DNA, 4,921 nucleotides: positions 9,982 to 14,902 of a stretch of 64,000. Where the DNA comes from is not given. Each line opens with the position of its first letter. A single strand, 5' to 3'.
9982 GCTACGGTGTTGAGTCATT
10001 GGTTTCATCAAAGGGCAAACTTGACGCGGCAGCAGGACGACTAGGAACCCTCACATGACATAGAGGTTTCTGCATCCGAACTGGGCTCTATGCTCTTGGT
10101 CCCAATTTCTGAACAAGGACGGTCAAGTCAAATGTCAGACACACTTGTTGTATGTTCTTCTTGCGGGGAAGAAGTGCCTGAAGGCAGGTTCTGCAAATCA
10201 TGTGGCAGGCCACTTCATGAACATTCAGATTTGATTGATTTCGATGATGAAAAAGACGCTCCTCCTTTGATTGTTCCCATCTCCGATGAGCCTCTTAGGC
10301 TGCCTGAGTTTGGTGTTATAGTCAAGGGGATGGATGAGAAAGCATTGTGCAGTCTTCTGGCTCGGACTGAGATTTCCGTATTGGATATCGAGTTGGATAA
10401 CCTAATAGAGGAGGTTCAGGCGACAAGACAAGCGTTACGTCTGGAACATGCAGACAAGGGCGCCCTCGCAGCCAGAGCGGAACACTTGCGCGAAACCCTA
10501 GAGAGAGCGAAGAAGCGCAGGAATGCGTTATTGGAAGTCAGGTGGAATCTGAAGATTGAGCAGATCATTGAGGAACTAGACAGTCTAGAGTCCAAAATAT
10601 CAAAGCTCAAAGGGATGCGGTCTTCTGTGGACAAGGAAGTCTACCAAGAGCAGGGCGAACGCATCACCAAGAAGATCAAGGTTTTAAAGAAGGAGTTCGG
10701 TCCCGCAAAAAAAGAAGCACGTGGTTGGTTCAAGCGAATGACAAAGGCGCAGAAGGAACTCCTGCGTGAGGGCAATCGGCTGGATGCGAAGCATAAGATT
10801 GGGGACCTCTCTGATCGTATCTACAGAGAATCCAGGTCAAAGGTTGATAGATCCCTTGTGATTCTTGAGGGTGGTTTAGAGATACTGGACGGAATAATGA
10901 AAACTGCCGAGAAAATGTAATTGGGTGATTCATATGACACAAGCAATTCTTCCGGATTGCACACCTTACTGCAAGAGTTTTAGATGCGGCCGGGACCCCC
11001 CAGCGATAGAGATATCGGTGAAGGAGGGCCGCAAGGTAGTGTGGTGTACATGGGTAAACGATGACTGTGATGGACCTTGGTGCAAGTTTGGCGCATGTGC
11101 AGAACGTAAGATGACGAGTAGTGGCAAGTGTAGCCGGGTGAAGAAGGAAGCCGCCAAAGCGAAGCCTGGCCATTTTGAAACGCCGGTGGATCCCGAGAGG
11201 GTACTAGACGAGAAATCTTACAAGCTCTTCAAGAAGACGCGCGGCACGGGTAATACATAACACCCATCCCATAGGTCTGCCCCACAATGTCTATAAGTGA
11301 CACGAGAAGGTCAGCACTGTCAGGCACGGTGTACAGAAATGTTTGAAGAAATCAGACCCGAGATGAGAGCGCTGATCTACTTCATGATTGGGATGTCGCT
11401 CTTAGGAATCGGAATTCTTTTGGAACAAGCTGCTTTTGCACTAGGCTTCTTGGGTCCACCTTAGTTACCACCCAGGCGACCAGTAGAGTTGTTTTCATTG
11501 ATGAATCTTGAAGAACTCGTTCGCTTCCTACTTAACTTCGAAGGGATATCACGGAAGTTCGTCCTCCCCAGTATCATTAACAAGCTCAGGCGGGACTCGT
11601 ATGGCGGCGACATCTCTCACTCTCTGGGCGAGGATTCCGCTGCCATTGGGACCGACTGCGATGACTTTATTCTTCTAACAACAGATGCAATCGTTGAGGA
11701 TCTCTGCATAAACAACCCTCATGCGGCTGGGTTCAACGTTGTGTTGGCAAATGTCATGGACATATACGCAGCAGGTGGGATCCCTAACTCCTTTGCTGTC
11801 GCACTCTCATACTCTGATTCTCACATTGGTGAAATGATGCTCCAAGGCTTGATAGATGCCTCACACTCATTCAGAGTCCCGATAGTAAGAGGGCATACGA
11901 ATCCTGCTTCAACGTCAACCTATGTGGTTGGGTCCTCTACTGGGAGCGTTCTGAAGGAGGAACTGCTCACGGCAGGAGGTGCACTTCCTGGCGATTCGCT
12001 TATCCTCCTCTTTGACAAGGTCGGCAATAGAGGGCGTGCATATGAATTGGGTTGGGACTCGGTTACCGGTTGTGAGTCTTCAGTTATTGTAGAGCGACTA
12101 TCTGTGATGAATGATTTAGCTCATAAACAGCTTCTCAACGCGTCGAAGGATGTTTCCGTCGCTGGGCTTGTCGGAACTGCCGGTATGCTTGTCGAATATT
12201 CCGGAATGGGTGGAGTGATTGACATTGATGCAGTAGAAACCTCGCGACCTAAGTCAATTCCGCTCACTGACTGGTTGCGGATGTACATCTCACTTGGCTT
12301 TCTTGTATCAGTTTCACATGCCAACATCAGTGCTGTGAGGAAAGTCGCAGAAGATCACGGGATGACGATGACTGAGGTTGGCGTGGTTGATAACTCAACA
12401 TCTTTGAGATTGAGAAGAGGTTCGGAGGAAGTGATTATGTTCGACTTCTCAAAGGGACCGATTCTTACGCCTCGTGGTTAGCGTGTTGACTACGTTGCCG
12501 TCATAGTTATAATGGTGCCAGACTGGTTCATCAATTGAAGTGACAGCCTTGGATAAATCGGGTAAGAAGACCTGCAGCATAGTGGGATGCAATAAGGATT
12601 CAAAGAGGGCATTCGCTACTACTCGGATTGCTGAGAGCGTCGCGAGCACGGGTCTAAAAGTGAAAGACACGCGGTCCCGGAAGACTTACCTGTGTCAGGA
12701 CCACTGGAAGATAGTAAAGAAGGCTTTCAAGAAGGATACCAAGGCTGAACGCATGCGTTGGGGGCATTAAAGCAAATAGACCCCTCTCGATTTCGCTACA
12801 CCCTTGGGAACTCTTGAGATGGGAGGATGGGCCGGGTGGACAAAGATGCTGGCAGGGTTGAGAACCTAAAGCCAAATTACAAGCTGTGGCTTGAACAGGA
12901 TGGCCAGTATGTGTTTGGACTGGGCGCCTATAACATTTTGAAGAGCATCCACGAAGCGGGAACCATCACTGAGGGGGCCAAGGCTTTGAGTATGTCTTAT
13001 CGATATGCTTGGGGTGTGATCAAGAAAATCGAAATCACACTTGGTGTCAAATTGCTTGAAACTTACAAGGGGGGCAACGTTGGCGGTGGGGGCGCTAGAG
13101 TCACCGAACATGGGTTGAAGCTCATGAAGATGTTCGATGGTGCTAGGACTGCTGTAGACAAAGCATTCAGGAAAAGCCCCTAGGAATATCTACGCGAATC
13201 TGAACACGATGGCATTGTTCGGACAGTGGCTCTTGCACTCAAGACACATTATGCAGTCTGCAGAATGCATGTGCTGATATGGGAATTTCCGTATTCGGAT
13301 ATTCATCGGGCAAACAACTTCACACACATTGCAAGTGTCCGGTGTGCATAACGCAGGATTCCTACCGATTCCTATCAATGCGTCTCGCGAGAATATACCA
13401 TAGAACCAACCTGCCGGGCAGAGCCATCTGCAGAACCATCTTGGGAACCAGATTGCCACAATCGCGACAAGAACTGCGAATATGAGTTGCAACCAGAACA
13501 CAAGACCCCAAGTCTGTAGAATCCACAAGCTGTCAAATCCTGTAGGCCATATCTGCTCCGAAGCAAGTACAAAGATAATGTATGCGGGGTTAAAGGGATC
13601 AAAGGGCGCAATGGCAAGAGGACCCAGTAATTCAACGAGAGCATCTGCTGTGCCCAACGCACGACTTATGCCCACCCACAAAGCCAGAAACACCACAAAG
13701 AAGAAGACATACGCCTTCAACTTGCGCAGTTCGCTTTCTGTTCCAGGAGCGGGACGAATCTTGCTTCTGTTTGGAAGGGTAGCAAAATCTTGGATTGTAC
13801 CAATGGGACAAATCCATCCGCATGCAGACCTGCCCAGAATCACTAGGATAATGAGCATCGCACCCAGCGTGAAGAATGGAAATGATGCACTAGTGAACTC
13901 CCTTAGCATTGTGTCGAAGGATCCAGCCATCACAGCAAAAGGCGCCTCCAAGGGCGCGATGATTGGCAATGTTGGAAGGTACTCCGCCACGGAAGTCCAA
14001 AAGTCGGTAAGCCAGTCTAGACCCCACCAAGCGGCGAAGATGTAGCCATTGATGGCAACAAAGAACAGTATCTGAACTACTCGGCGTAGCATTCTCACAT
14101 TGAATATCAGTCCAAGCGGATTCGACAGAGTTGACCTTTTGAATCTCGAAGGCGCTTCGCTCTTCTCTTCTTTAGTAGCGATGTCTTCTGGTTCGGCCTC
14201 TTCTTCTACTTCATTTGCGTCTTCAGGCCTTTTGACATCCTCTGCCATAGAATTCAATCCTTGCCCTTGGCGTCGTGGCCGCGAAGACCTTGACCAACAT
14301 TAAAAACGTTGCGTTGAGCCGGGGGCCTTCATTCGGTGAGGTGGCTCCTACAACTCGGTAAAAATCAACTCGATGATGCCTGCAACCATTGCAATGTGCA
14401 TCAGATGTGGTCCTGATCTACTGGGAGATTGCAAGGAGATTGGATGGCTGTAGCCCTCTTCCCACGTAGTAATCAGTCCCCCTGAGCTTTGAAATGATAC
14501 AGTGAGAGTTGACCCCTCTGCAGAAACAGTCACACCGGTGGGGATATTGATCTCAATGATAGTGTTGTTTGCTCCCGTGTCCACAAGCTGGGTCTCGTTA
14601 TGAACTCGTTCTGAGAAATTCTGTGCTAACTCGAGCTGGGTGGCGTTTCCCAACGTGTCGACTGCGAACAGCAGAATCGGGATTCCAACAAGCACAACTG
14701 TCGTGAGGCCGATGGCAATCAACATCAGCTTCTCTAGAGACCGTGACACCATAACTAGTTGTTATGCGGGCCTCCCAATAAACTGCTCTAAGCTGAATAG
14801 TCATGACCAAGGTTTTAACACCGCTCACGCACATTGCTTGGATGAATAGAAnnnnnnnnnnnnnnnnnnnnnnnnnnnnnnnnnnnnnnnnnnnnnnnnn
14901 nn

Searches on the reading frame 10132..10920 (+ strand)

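Call 20: search_protein_families(library=ncbifam, proteins=[window:10132-10920:+], max_evalue=0.01)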
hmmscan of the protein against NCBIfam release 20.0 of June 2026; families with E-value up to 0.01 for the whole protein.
window:10132-10920:+ (262 aa): 2 families
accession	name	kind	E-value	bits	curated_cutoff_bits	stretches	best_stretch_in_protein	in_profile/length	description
NF006542.0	PRK09039.1-1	equivalog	0.0002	20.5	388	1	77-164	44-133/627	peptidoglycan -binding protein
TIGR03826.1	YvyF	hypoth_equivalog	0.0047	16.9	124.15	0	7-31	83-107/137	TIGR03826 family flagellar region protein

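Call 21: search_protein_families(library=pfam, proteins=[window:10132-10920:+], max_evalue=0.01)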
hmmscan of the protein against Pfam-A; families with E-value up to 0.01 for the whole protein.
window:10132-10920:+ (262 aa): 4 families
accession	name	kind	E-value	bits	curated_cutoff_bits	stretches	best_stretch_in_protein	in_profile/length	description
PF13248.11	Zn_ribbon_3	-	0.0032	17.3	27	1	6-28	3-26/26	zinc-ribbon domain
PF18912.6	DZR_2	-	0.0036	17.5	27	1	6-30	22-48/56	Double zinc ribbon domain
PF12773.13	DZR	-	0.0043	17.6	27.3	1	8-28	1-22/45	Double zinc ribbon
PF13240.11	Zn_Ribbon_1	-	0.009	16.2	25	0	8-28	2-23/23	zinc-ribbon domain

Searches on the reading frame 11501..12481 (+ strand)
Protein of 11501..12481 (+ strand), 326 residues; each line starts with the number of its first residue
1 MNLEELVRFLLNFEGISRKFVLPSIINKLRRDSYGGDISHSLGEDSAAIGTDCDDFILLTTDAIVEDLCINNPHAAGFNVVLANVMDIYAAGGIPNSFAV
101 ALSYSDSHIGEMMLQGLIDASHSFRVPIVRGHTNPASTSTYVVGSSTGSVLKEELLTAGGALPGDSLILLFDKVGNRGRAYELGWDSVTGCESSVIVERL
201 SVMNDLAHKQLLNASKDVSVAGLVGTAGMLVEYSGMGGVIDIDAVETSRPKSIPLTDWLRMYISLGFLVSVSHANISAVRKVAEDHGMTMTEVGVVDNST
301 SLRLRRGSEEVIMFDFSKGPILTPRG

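Call 20: search_protein_families(library=ncbifam, proteins=[window:11501-12481:+], max_evalue=0.01)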
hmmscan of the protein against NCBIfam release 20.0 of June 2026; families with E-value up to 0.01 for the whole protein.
window:11501-12481:+ (326 aa): 14 families
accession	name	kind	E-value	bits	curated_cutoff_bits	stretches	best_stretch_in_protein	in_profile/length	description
TIGR03267.1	methan_mark_2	hypoth_equivalog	1.4e-67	228.1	365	1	2-321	1-320/323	methanogenesis marker 2 protein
TIGR04049.1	AIR_rel_sll0787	hypoth_equivalog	3.1e-60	203.9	321.3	1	4-321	2-315/318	sll0787 family AIR synthase-like protein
TIGR04050.1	MSMEG_0567_Cter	hypoth_equivalog_domain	4.1e-33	115.1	312.2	1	19-288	9-269/296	MSMEG_0567/sll0787 family protein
TIGR01379.1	thiL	equivalog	1.5e-20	73.5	184.15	1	26-315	6-312/320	thiamine-phosphate kinase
NF004353.0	PRK05731.2-2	equivalog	7.1e-11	41.7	301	1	39-176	15-153/311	thiamine-phosphate kinase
TIGR00476.1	selD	equivalog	5.6e-10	38.9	125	1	37-284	39-282/311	selenide, water dikinase SelD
TIGR01736.1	FGAM_synth_II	equivalog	1e-09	37.3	525.75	1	201-315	236-349/718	phosphoribosylformylglycinamidine synthase subunit PurL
NF002290.1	PRK01213.1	equivalog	1.8e-07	29.7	648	1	202-313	236-346/723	phosphoribosylformylglycinamidine synthase subunit PurL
NF010705.0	PRK14105.1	equivalog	1.8e-06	27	291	1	30-170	34-174/345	selenide, water dikinase SelD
NF004351.0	PRK05731.1-4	equivalog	7.3e-06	25.3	324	1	42-184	37-183/321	thiamine-phosphate kinase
NF004350.0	PRK05731.1-1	equivalog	1.9e-05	23.7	441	1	33-306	18-307/325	thiamine-phosphate kinase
TIGR01735.1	FGAM_synt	equivalog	0.0014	16.1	1123.05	1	197-311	877-986/1307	phosphoribosylformylglycinamidine synthase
NF002098.0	PRK00943.1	equivalog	0.004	16.1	299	0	45-245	51-255/347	selenide, water dikinase SelD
NF003672.0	PRK05297.1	equivalog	0.0098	13.4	783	0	198-314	862-973/1290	phosphoribosylformylglycinamidine synthase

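Call 21: search_protein_families(library=pfam, proteins=[window:11501-12481:+], max_evalue=0.01)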
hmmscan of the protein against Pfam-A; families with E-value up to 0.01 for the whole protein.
window:11501-12481:+ (326 aa): 2 families
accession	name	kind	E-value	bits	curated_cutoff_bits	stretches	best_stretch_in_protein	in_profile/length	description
PF00586.29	AIRS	-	3.9e-12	47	24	1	43-146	1-108/112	AIR synthase related protein, N-terminal domain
PF02769.27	AIRS_C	-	4.5e-10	40.3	23.1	1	197-304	43-153/156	AIR synthase related protein, C-terminal domain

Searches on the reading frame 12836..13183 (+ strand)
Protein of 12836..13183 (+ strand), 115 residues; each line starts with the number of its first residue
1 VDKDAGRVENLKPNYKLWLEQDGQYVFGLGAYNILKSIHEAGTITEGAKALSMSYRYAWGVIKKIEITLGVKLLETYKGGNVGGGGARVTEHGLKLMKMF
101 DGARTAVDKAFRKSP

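Call 20: search_protein_families(library=ncbifam, proteins=[window:12836-13183:+], max_evalue=0.01)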
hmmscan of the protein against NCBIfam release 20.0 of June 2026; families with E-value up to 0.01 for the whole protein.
window:12836-13183:+ (115 aa): 3 families
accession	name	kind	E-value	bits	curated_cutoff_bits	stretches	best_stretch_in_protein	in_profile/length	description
TIGR00637.1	ModE_repress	subfamily_domain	7.8e-21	74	98.5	1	32-112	7-86/100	ModE molybdate transport repressor domain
NF007957.0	PRK10676.1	equivalog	1.4e-12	47.3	369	1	33-111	23-100/263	molybdenum-dependent transcriptional regulator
NF045990.1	TransRegCbbRRhodb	equivalog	0.0025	16.9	450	1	34-112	13-87/304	LysR family regulator CbbR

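Call 21: search_protein_families(library=pfam, proteins=[window:12836-13183:+], max_evalue=0.01)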
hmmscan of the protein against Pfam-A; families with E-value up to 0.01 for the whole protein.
window:12836-13183:+ (115 aa): 1 family
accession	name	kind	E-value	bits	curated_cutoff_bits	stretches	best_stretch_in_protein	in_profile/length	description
PF00126.33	HTH_1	-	1.9e-06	28.1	26.6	1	33-93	5-59/60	Bacterial regulatory helix-turn-helix protein, lysR family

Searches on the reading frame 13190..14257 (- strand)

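Call 4: search_protein_families(library=pfam, proteins=[window:13190-14257:-], max_evalue=0.01)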
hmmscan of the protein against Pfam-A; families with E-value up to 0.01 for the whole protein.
window:13190-14257:- (355 aa): 5 families
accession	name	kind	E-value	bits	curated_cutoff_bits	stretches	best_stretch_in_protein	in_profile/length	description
PF12801.12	Fer4_5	-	2.6e-11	43.7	22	2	128-163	7-42/48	4Fe-4S binding domain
PF00037.32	Fer4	-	0.00021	21.4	21.1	1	334-350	7-23/24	4Fe-4S binding domain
PF13187.11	Fer4_9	-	0.0017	18.8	27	1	308-350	4-52/52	4Fe-4S dicluster domain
PF13237.11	Fer4_10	-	0.0065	16.8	25.5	1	298-346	3-53/53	4Fe-4S dicluster domain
PF12837.12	Fer4_6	-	0.0068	16.8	25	0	299-319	4-22/24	4Fe-4S binding domain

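Call 5: search_protein_families(library=ncbifam, proteins=[window:13190-14257:-], max_evalue=0.01)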
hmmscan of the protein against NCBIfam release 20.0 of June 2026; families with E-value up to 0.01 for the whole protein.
window:13190-14257:- (355 aa): 8 families
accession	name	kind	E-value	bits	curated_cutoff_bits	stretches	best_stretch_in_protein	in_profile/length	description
NF007013.0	PRK09477.1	equivalog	1.2e-17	63.9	234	2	251-353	173-277/286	quinol dehydrogenase ferredoxin subunit NapH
TIGR02163.1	napH_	subfamily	7.5e-17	61.7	213.05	2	253-353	152-254/255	NapH/MauN family ferredoxin-type protein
NF046105.1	TransRegNosR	equivalog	1.3e-06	27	1000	1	255-342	579-662/680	transcriptional regulator NosR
NF038196.1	ferrodoxin_EFR1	subfamily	5.3e-05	23.4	75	1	308-352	188-231/242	EFR1 family ferrodoxin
NF040770.1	hetero_SS_HdrA2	exception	0.001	17.2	1100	1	307-353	580-626/777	CoB-CoM heterodisulfide reductase HdrA2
NF043039.1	HgcAB_like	equivalog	0.003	17.2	285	1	237-350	238-349/350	HgcAB-like fusion protein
NF058577.1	FdxA_fam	equivalog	0.0052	16.9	65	1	330-351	4-25/52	4Fe-4S ferredoxin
NF048008.1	SfplDhtActHpfHKleb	equivalog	0.0076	15.6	500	0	305-350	53-100/308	(2S)-3-sulfopropanediol dehydratase activating enzyme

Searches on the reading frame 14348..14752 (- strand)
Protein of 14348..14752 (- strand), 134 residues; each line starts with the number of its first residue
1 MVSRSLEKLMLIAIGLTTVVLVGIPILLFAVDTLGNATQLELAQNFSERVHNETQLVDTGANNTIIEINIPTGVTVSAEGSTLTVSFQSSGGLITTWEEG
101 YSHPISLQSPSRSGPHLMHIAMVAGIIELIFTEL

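Call 4: search_protein_families(library=pfam, proteins=[window:14348-14752:-], max_evalue=0.01)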
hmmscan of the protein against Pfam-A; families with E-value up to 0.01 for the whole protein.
window:14348-14752:- (134 aa): 0 families

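Call 5: search_protein_families(library=ncbifam, proteins=[window:14348-14752:-], max_evalue=0.01)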
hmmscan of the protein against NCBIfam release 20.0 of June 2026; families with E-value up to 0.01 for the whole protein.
window:14348-14752:- (134 aa): 0 families

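Call 70: search_protein_families(library=phrogs, proteins=[window:14348-14752:-], max_evalue=0.01)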
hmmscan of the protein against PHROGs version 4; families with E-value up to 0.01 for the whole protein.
window:14348-14752:- (134 aa): 0 families
